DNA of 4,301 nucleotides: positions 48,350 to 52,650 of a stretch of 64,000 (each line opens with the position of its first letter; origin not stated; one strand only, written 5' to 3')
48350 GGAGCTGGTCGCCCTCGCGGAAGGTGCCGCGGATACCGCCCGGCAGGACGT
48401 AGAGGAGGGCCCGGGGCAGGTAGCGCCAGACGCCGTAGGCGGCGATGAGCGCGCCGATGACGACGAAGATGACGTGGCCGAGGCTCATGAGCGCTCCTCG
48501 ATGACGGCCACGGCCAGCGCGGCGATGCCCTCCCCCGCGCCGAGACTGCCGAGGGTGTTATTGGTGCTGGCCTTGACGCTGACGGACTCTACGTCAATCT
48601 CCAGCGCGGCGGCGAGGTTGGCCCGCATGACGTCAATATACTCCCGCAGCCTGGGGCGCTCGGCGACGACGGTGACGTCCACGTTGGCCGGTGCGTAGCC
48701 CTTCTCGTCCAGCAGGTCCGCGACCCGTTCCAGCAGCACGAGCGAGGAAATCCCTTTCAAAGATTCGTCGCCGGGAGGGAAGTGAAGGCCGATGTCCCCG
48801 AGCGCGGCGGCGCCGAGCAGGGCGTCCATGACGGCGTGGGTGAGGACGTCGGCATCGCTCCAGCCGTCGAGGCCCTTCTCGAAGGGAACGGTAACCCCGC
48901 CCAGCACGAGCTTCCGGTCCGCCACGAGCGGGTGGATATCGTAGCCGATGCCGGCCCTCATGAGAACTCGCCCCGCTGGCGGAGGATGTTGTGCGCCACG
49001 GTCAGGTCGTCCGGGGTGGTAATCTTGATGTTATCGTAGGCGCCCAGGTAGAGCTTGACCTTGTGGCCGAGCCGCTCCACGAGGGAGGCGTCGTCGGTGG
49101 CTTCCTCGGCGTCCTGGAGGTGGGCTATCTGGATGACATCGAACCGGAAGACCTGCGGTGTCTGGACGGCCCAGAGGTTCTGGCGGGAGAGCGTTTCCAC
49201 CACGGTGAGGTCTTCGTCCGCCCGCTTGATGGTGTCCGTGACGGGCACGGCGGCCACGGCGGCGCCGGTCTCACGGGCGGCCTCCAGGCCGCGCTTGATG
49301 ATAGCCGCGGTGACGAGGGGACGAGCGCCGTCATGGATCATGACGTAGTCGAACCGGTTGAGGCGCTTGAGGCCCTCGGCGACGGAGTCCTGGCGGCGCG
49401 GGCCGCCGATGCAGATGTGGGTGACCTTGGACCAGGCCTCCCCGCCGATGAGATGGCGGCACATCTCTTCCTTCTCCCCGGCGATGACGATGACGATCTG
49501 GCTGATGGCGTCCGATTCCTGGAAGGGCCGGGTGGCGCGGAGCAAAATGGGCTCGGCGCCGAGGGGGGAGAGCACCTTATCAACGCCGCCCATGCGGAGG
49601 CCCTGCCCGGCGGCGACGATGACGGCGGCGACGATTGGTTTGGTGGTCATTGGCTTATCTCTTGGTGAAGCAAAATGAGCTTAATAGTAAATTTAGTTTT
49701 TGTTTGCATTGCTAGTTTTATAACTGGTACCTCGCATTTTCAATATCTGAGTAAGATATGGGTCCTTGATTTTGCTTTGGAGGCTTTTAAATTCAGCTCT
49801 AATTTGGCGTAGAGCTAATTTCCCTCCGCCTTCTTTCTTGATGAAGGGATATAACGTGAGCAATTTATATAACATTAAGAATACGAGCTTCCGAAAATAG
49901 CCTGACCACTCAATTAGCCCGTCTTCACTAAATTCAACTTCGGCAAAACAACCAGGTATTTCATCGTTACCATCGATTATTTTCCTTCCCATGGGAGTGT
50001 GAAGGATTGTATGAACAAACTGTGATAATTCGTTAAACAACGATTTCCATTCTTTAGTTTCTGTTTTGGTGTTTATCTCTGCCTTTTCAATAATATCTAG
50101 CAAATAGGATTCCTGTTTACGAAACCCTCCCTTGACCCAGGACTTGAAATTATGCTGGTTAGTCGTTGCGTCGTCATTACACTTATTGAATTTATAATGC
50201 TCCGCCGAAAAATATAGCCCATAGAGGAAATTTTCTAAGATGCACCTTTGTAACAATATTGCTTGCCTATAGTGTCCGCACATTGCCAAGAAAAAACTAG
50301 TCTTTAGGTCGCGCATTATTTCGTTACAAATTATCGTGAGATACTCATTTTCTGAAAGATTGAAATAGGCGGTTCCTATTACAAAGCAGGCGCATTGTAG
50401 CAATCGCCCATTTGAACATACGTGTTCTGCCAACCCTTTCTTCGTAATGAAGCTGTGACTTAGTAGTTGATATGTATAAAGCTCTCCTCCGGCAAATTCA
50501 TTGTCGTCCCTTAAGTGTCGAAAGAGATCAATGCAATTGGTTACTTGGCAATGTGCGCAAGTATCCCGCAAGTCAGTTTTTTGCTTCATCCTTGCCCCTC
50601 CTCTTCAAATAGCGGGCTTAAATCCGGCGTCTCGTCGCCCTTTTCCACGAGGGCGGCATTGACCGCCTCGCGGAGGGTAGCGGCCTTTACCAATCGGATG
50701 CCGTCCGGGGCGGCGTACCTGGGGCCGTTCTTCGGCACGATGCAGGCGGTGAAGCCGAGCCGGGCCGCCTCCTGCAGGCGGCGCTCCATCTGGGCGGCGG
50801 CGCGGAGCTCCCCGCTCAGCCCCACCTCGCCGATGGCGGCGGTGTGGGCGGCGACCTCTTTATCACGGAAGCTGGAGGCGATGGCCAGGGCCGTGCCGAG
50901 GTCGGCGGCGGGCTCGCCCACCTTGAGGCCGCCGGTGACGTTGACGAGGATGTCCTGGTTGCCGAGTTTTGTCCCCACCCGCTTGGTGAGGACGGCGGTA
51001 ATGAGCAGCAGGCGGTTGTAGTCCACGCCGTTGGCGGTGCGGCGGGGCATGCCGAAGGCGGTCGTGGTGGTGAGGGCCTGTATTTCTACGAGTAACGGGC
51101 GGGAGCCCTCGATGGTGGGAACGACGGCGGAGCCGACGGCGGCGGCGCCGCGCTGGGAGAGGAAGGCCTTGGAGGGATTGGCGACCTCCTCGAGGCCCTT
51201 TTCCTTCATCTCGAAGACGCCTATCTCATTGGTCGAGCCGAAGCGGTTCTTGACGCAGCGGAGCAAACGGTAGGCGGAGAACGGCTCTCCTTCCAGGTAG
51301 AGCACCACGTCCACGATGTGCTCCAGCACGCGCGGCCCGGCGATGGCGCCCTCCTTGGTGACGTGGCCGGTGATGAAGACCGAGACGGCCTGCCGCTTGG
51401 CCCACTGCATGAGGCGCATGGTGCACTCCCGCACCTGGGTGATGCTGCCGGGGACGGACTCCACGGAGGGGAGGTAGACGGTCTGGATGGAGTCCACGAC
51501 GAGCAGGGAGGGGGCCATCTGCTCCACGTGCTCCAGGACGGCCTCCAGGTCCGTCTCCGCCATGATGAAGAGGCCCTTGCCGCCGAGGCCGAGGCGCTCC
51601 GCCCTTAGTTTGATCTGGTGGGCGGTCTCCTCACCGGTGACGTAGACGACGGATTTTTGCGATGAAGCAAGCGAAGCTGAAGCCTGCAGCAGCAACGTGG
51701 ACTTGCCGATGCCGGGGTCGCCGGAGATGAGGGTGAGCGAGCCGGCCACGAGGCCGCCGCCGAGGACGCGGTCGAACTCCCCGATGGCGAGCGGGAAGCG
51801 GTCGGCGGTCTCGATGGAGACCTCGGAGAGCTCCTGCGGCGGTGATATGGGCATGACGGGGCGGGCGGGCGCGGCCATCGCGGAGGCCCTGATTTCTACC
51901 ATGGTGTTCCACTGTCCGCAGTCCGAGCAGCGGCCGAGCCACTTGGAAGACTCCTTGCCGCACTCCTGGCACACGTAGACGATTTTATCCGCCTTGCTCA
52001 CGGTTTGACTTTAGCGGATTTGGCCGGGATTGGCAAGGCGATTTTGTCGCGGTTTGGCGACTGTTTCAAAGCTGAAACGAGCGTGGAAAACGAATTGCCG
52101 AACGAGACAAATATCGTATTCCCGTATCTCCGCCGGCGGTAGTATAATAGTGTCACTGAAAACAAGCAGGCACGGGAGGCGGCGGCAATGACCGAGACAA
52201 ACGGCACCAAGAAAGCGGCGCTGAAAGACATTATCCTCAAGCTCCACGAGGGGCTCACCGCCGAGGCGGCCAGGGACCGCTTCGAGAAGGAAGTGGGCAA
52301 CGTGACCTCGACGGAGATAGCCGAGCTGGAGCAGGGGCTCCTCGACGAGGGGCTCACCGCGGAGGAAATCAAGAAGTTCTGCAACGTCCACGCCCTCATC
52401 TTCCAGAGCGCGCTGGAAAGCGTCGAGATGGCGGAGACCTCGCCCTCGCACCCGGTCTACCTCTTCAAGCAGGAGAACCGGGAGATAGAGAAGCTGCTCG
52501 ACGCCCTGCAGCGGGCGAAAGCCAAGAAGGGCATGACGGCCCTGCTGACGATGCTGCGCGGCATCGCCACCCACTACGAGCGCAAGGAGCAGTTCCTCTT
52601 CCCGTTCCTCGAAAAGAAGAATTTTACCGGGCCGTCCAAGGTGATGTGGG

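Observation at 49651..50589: Low-GC orphan ORF inserted precisely at the radA stop codon, in the radA-ispD slot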

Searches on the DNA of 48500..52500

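Call 82: search_rna_families(source=window, start=48500, end=52500, threshold=evalue, max_evalue=0.1)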
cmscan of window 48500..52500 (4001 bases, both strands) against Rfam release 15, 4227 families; matches with E-value up to 0.1: 0.
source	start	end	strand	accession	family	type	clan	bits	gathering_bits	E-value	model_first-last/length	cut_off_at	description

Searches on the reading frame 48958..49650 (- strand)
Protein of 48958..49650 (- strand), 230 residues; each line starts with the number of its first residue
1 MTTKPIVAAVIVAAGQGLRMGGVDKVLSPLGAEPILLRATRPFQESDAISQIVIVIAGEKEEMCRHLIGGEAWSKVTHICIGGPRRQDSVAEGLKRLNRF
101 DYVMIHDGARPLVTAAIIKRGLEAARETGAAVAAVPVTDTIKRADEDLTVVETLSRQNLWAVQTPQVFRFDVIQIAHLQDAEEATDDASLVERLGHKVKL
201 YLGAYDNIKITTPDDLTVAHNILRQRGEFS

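Call 69: search_protein_families(library=ncbifam, proteins=[window:48958-49650:-], max_evalue=0.00001)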
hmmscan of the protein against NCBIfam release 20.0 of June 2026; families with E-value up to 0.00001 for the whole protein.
window:48958-49650:- (230 aa): 13 families
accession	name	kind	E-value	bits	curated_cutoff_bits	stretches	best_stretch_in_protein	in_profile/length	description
TIGR00453.1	ispD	equivalog_domain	1.5e-66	224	181.3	1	9-222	2-218/219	2-C-methyl-D-erythritol 4-phosphate cytidylyltransferase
NF001186.0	PRK00155.2-3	equivalog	1.6e-64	217.4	253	1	8-224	6-223/224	2-C-methyl-D-erythritol 4-phosphate cytidylyltransferase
NF009924.0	PRK13385.1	subfamily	3.7e-47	160.9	342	1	8-224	4-224/230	2-C-methyl-D-erythritol 4-phosphate cytidylyltransferase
NF006899.0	PRK09382.1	equivalog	8.1e-47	160.2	417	1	7-225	7-222/387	bifunctional 2-C-methyl-D-erythritol 4-phosphate cytidylyltransferase/2-C-methyl-D-erythritol 2,4-cyclodiphosphate synthase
NF001183.0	PRK00155.1-3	subfamily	6.7e-33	113.9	166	1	8-226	3-234/237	D-ribitol-5-phosphate cytidylyltransferase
TIGR02665.1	molyb_mobA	equivalog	1.3e-08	35.1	151.85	1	8-135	2-123/186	molybdenum cofactor guanylyltransferase MobA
NF010936.0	PRK14356.1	equivalog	1.1e-07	31.2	666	1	6-135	5-133/456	bifunctional UDP-N-acetylglucosamine diphosphorylase/glucosamine-1-phosphate N-acetyltransferase GlmU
NF010933.0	PRK14353.1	equivalog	2.3e-07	29.8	505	1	6-133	5-131/453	bifunctional UDP-N-acetylglucosamine diphosphorylase/glucosamine-1-phosphate N-acetyltransferase GlmU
TIGR03310.1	matur_MocA_YgfJ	equivalog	2.4e-07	30.9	186.45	1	9-132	2-122/188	molybdenum cofactor cytidylyltransferase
NF045665.1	NTPtran_DVU1551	equivalog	2.8e-07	29.9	315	1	7-133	1-124/359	DVU_1551 family NTP transferase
NF010935.0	PRK14355.1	equivalog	5.8e-07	28.5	718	1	7-135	4-131/459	bifunctional UDP-N-acetylglucosamine diphosphorylase/glucosamine-1-phosphate N-acetyltransferase GlmU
TIGR01173.1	glmU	equivalog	6.2e-07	28.6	366.85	1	8-139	2-131/452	bifunctional UDP-N-acetylglucosamine diphosphorylase/glucosamine-1-phosphate N-acetyltransferase GlmU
NF010932.0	PRK14352.1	equivalog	7.1e-06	24.9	611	1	3-134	3-135/488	bifunctional UDP-N-acetylglucosamine diphosphorylase/glucosamine-1-phosphate N-acetyltransferase GlmU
